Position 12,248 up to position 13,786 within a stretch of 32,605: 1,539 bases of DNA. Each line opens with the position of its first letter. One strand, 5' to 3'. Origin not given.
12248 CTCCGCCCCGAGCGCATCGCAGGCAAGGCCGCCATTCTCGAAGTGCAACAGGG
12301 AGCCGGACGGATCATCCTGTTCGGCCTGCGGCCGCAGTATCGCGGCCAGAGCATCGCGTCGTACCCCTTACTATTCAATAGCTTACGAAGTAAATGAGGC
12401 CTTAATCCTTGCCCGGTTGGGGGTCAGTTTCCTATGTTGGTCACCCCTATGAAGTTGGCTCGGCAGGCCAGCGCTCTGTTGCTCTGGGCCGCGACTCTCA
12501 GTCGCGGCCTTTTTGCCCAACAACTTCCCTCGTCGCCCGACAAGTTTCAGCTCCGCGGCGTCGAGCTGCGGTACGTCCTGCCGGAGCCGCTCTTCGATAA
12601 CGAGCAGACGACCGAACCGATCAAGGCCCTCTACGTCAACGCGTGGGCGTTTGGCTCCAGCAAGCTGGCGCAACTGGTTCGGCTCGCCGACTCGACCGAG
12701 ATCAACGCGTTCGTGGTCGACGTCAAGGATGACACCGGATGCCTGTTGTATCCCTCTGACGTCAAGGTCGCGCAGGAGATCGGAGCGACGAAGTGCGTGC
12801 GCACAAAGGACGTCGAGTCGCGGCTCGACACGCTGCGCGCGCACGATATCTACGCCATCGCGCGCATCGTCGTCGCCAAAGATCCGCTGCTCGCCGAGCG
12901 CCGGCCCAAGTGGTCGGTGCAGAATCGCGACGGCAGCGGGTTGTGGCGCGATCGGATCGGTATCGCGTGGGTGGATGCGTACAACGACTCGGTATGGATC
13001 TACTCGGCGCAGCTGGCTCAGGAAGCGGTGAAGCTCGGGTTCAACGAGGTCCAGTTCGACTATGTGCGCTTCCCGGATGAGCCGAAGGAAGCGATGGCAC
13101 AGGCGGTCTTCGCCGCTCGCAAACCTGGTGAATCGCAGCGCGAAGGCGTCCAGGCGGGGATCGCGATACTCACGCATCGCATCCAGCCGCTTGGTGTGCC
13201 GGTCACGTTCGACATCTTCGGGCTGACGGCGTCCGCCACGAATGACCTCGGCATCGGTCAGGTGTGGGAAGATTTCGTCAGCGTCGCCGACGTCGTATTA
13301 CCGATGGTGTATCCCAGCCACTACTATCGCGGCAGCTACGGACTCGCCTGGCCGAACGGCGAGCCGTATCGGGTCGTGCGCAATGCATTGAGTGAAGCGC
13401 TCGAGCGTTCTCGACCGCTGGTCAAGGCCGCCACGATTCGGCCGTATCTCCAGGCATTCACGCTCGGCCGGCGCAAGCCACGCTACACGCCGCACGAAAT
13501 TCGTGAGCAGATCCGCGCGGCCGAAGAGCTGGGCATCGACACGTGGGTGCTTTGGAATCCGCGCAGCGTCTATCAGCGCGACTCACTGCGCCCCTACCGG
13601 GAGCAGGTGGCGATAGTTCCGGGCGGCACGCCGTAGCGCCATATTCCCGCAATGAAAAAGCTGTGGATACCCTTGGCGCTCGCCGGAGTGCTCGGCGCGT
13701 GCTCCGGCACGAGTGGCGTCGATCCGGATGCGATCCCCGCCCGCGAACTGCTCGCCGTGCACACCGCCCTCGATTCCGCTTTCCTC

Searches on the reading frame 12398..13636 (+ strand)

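Call 42: search_protein_families(library=pfam, proteins=[window:12398-13636:+], max_evalue=0.0001)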
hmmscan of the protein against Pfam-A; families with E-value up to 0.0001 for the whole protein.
window:12398-13636:+ (412 aa): 2 families
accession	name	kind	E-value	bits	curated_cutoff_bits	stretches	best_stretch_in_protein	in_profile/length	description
PF13200.12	DUF4015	-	4.5e-96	322.1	27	1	77-392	1-313/313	Putative glycosyl hydrolase domain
PF14871.12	GHL6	-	1.1e-05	26.1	35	0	91-181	3-88/132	Hypothetical glycosyl hydrolase 6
